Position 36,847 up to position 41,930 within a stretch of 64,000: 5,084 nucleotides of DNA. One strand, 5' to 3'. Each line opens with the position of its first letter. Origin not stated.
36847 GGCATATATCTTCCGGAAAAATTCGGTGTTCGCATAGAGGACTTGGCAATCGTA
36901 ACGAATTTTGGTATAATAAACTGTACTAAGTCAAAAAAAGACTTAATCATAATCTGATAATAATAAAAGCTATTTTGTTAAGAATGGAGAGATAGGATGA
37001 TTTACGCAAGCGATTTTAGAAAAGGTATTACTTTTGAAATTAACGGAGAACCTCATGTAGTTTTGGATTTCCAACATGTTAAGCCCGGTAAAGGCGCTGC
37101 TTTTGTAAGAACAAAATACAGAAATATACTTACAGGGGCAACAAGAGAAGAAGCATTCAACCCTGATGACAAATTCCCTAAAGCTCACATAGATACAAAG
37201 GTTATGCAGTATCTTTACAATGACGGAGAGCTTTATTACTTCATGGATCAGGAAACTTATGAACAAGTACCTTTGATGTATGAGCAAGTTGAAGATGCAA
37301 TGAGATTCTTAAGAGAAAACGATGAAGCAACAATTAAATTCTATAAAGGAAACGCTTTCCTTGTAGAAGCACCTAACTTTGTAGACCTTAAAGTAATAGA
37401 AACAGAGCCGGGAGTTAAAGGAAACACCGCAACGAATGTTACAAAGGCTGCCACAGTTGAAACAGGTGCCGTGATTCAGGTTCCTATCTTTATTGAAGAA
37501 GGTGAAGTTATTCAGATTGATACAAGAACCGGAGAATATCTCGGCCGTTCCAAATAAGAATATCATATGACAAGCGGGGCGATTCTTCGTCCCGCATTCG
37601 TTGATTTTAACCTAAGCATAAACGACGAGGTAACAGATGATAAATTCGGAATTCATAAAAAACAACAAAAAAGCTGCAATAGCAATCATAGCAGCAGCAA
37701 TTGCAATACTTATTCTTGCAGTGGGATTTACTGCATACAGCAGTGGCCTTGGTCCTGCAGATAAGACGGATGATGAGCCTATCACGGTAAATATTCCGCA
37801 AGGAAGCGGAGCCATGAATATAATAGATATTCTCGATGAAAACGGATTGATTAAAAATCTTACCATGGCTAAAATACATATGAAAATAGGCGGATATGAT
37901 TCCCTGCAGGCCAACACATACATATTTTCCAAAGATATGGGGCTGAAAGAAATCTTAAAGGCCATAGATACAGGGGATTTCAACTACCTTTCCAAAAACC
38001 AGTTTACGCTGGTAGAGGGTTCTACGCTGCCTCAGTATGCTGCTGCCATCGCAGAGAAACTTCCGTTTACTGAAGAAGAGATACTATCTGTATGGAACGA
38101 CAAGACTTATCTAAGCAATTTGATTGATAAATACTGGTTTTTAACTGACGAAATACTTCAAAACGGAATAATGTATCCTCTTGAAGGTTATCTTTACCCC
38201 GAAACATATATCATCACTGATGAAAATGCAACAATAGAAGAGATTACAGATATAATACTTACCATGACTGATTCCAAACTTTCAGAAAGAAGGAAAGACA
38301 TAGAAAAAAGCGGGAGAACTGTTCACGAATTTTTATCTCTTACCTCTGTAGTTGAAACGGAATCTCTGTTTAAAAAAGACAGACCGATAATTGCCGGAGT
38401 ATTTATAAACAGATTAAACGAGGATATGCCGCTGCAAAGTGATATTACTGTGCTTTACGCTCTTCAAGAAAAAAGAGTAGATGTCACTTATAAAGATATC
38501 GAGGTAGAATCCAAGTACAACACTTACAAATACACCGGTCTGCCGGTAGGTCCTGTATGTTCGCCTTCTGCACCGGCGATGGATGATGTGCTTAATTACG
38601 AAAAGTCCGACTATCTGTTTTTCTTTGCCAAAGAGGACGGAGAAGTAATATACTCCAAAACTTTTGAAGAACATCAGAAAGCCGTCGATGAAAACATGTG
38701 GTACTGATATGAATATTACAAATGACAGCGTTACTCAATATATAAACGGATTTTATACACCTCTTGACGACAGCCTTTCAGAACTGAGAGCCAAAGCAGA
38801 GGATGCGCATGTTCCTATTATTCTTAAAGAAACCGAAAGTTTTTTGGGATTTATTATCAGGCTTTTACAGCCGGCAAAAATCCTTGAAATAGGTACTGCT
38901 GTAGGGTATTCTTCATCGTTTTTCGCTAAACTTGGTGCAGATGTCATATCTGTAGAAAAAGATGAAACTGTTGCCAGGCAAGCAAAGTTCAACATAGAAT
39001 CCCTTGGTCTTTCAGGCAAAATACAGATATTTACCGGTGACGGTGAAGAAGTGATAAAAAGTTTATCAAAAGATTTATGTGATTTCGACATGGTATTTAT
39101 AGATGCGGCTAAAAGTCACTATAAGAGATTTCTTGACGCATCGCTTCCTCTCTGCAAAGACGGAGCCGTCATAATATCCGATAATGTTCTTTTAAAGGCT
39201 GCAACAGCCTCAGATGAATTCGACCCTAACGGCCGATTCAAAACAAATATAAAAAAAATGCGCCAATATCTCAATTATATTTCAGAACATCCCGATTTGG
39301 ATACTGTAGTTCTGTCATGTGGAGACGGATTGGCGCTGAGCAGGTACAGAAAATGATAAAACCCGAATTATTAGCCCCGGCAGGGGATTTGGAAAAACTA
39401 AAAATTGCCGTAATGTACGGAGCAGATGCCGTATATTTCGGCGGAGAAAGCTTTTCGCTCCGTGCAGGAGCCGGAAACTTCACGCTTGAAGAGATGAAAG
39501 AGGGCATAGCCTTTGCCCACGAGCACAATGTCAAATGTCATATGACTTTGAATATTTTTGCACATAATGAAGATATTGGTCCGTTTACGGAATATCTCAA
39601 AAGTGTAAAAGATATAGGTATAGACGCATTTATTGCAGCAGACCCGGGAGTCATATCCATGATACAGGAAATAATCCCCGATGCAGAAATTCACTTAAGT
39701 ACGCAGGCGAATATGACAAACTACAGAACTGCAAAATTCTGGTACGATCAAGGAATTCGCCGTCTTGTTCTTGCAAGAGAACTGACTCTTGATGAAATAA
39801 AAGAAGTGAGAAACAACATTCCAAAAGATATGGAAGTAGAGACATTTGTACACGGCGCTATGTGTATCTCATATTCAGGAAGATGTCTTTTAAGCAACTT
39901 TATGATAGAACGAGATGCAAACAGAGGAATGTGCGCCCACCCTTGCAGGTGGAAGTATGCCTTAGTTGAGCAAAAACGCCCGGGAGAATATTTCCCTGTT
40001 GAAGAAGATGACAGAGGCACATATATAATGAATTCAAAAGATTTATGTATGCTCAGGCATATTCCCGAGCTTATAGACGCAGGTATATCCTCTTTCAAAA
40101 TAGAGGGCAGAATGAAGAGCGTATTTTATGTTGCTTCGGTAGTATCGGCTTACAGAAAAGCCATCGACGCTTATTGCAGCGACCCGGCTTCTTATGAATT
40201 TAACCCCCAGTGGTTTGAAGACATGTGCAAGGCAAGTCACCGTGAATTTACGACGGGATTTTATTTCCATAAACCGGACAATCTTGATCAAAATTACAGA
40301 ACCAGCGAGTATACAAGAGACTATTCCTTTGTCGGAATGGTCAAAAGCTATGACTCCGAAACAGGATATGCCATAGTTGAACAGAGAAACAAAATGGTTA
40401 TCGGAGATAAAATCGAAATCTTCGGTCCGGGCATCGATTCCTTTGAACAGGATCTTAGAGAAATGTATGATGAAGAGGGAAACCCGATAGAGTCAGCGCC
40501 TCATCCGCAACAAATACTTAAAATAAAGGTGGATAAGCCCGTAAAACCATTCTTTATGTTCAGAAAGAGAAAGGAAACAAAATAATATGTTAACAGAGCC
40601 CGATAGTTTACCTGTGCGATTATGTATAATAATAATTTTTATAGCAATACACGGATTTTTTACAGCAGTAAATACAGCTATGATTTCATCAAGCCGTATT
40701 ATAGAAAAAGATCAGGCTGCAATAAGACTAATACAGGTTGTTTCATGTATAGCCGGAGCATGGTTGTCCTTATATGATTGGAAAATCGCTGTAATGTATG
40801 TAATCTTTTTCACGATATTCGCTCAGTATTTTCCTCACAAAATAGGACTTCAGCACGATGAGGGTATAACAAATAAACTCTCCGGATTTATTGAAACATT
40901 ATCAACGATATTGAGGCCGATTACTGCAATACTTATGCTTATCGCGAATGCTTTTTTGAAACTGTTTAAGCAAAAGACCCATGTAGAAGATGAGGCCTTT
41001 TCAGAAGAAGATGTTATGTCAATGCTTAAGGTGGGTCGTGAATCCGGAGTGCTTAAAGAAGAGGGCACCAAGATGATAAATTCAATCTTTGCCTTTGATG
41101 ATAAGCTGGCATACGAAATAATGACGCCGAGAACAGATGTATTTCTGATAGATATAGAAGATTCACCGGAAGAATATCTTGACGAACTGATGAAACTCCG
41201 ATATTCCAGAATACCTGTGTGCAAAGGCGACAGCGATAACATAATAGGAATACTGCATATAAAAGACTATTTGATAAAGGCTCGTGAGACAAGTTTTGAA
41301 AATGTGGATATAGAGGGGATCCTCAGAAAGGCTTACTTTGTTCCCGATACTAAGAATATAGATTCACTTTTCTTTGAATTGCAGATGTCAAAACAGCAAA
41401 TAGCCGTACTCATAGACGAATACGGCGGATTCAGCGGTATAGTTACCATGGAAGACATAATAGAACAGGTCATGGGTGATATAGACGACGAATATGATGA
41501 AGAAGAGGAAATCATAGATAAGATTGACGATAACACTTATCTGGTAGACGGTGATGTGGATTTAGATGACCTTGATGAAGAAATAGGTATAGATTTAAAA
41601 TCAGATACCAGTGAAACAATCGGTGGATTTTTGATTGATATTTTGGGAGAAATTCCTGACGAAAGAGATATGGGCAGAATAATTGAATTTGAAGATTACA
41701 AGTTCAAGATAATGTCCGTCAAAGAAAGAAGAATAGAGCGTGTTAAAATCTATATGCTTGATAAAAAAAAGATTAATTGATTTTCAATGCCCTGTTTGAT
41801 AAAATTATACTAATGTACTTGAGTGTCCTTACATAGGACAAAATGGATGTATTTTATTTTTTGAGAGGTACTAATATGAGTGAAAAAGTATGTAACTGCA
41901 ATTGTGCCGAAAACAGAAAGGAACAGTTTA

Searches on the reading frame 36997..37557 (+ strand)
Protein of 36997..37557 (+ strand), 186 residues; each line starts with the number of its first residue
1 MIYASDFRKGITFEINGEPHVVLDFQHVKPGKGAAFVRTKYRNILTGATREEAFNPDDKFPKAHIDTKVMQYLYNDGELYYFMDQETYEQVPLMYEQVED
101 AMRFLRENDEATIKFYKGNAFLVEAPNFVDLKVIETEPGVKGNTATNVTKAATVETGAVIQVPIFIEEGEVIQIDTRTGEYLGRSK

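Call 26: search_protein_families(library=ncbifam, proteins=[window:36997-37557:+], max_evalue=0.00001)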
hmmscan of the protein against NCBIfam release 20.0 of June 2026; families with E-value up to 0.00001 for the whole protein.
window:36997-37557:+ (186 aa): 7 families
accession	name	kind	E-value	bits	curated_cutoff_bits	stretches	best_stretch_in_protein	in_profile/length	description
NF001810.0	PRK00529.1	subfamily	2.1e-77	259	161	1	1-186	2-187/187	elongation factor P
TIGR00038.1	efp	equivalog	6.3e-76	254.2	185.8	1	3-184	2-183/184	elongation factor P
NF011175.0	PRK14578.1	equivalog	2.8e-41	141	301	1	1-184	1-186/187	elongation factor P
NF003392.1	PRK04542.1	equivalog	3.7e-38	131.3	216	1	4-185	3-187/187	elongation factor P-like protein EfpL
TIGR02178.1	yeiP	equivalog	8.9e-34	117.3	264.05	1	4-184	2-185/186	elongation factor P-like protein YeiP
NF009090.0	PRK12426.1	equivalog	8.7e-32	110.2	226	1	1-184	1-184/185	elongation factor P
NF003076.0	PRK03999.1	equivalog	7e-06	25.7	138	0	8-109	12-112/129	translation initiation factor IF-5A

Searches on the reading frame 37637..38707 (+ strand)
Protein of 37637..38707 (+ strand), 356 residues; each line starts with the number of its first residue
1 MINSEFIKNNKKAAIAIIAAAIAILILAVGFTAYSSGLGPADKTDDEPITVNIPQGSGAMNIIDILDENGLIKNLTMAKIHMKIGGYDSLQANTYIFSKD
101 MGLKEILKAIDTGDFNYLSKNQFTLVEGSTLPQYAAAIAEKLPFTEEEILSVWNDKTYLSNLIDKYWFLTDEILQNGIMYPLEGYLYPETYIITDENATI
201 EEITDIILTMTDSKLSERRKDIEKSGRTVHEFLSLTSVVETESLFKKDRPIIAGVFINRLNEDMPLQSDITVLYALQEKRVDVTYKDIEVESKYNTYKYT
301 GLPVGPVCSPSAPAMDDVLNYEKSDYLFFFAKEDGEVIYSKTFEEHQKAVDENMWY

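Call 26: search_protein_families(library=ncbifam, proteins=[window:37637-38707:+], max_evalue=0.00001)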
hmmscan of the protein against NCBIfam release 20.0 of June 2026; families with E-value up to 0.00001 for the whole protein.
window:37637-38707:+ (356 aa): 2 families
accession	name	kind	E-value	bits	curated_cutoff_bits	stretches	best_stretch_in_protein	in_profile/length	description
TIGR00247.1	TIGR00247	hypoth_equivalog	2.1e-67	227.6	103.4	1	14-352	4-339/347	endolytic transglycosylase MltG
NF007619.0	PRK10270.1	equivalog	1.3e-27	96.8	532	1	51-353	42-330/340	cell division protein YceG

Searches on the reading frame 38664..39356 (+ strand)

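Call 26: search_protein_families(library=ncbifam, proteins=[window:38664-39356:+], max_evalue=0.00001)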
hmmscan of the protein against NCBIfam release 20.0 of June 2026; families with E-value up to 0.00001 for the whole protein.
window:38664-39356:+ (230 aa): 4 families
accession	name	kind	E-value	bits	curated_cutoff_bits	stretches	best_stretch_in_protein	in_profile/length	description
NF001453.0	PRK00312.1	equivalog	2.5e-11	43.5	188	1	67-161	78-167/217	protein-L-isoaspartate(D-aspartate) O-methyltransferase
NF001556.0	PRK00377.1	equivalog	1.1e-09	38.4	238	1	49-183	20-154/198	cobalt-precorrin-6Y C(15)-methyltransferase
TIGR04188.1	methyltr_grsp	subfamily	7.3e-07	28.9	380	1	71-129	109-167/363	ATP-grasp peptide maturase system methyltransferase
TIGR00080.1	pimt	equivalog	1.6e-06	28.1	159.05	1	67-149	75-155/216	protein-L-isoaspartate O-methyltransferase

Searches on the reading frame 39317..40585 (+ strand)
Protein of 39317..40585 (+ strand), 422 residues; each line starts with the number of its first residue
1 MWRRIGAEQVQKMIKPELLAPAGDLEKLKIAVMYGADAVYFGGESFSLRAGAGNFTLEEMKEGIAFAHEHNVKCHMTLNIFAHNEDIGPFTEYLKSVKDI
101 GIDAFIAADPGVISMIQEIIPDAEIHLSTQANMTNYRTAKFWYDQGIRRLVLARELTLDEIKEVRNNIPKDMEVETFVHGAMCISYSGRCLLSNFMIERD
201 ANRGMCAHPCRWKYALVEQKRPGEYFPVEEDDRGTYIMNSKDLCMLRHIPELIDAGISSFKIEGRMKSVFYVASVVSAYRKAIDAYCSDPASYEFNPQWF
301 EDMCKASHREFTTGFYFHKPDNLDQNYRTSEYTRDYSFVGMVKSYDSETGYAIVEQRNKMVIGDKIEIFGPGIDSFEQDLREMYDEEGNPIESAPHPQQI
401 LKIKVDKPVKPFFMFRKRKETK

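Call 26: search_protein_families(library=ncbifam, proteins=[window:39317-40585:+], max_evalue=0.00001)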
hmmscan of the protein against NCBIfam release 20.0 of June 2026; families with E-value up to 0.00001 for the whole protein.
window:39317-40585:+ (422 aa): 4 families
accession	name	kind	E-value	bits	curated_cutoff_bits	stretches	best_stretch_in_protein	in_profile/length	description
NF011996.0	PRK15452.1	equivalog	1.2e-123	413.3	534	2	13-218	2-206/449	prephenate-dependent tRNA uridine(34) hydroxylase TrhP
NF047963.1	quinone_UbiU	equivalog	6.7e-60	203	440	2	17-214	2-201/331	ubiquinone anaerobic biosynthesis protein UbiU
NF047965.1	quinone_UbiV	equivalog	2.6e-12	46.8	275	1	126-291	108-266/292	ubiquinone anaerobic biosynthesis protein UbiV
NF011991.0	PRK15447.1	equivalog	5.7e-11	42.3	283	1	107-280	94-264/302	U32 family peptidase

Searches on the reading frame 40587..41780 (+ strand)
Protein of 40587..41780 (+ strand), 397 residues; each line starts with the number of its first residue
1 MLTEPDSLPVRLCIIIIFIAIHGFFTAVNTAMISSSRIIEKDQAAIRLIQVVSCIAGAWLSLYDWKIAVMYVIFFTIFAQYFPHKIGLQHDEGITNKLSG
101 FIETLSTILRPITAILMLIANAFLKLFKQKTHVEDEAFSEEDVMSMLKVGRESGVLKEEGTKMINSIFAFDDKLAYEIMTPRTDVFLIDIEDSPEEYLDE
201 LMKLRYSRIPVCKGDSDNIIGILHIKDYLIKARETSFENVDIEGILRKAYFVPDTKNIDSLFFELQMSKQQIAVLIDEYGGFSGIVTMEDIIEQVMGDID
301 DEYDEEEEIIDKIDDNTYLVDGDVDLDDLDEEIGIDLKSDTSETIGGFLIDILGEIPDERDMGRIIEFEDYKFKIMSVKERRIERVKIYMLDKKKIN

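Call 26: search_protein_families(library=ncbifam, proteins=[window:40587-41780:+], max_evalue=0.00001)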
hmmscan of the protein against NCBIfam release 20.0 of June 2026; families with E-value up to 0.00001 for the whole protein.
window:40587-41780:+ (397 aa): 5 families
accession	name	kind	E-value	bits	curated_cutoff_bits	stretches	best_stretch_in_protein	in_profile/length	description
TIGR03520.1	GldE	subfamily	1.7e-62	211.8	376.05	1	68-389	90-406/408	gliding motility-associated protein GldE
NF052568.1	PolamExpPaeASal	equivalog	8.6e-50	169.8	500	1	62-387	99-421/424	polyamine export protein PaeA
NF011675.0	PRK15094.1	equivalog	5.3e-42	144.1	379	1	125-393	21-284/292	CNNM family magnesium/cobalt transport protein CorC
NF008604.1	PRK11573.1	equivalog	8.8e-37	127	475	1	74-394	104-422/428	hypothetical protein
NF041552.1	TF_PrdR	equivalog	4.7e-06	25.2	795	1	176-321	9-151/577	sigma-54 dependent transcriptional regulator PrdR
